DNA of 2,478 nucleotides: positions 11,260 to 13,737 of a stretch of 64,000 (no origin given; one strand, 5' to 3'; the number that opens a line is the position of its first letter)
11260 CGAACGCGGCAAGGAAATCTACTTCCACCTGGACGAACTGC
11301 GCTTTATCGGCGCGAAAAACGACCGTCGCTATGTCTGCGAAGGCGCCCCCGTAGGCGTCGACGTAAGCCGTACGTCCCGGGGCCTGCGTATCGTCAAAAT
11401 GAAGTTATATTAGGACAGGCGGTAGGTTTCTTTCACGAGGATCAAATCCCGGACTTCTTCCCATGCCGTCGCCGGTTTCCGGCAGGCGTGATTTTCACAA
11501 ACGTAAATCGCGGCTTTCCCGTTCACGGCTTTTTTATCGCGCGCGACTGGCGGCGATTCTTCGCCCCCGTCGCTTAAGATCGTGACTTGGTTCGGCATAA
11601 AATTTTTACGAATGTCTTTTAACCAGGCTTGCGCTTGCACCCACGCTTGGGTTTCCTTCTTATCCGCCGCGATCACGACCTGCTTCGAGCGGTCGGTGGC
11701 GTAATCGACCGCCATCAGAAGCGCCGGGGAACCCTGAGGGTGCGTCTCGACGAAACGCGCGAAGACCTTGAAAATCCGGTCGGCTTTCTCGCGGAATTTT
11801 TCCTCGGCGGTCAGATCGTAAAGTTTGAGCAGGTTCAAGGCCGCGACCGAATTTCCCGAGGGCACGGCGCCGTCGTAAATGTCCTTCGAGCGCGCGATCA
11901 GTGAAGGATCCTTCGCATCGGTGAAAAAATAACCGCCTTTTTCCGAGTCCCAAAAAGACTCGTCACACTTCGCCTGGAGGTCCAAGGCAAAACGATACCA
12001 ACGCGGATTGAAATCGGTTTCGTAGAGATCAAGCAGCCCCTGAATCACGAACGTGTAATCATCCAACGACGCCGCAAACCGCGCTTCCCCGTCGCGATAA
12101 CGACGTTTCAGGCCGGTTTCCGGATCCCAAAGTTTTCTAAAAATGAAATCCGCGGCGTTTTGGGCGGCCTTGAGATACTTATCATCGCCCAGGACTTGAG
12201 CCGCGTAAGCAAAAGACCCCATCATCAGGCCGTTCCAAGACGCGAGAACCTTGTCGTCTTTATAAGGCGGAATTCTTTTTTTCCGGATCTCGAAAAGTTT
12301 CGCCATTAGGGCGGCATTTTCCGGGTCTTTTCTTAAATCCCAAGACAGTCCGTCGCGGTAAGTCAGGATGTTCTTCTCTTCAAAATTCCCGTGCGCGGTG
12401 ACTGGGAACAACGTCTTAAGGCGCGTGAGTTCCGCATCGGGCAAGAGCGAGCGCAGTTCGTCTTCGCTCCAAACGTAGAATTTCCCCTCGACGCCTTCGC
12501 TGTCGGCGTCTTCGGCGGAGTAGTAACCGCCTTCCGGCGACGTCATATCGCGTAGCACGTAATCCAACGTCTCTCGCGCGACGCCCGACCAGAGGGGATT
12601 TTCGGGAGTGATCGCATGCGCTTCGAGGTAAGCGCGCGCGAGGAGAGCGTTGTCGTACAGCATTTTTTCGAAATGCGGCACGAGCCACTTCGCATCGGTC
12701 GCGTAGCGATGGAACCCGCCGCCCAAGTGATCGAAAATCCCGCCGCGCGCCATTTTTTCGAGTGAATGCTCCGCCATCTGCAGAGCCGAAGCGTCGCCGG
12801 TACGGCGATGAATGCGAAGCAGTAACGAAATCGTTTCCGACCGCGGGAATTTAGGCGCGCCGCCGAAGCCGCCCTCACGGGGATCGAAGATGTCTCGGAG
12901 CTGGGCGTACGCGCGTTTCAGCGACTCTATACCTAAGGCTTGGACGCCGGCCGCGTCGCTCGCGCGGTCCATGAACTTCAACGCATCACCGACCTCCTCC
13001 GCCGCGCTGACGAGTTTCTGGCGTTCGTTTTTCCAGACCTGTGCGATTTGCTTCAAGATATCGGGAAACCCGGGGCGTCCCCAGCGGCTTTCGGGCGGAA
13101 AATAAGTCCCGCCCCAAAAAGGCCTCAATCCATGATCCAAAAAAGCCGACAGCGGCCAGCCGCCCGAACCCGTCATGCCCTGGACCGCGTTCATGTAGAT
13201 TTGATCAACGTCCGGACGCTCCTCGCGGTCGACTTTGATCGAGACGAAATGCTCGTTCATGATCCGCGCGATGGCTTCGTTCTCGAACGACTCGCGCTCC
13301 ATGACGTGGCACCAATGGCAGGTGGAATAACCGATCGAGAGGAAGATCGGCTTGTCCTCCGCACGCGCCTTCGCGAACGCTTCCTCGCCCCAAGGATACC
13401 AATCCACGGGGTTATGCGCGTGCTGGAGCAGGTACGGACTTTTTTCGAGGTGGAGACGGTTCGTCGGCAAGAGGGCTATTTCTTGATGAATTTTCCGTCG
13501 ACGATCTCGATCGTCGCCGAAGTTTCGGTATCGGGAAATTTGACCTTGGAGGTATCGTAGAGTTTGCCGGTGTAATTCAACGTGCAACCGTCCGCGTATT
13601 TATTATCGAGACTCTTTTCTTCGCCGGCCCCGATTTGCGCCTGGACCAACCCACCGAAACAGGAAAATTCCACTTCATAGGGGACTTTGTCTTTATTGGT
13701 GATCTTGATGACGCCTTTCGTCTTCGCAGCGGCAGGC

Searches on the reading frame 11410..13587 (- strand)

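Call 53: search_protein_families(library=pfam, proteins=[window:11410-13587:-], max_evalue=0.001)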
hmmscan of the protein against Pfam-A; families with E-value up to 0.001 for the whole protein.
window:11410-13587:- (725 aa): 3 families
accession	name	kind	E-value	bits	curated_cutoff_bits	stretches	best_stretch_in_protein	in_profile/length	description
PF03190.21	Thioredox_DsbH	-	1.8e-78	262.6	27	1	42-203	1-162/163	Protein of unknown function, DUF255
PF13899.12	Thioredoxin_7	-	3.6e-12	46.7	27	1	62-128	1-66/83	Thioredoxin-like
PF07221.17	GlcNAc_2-epim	-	2e-06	27.8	23.4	0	458-614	29-177/347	N-acylglucosamine 2-epimerase (GlcNAc 2-epimerase)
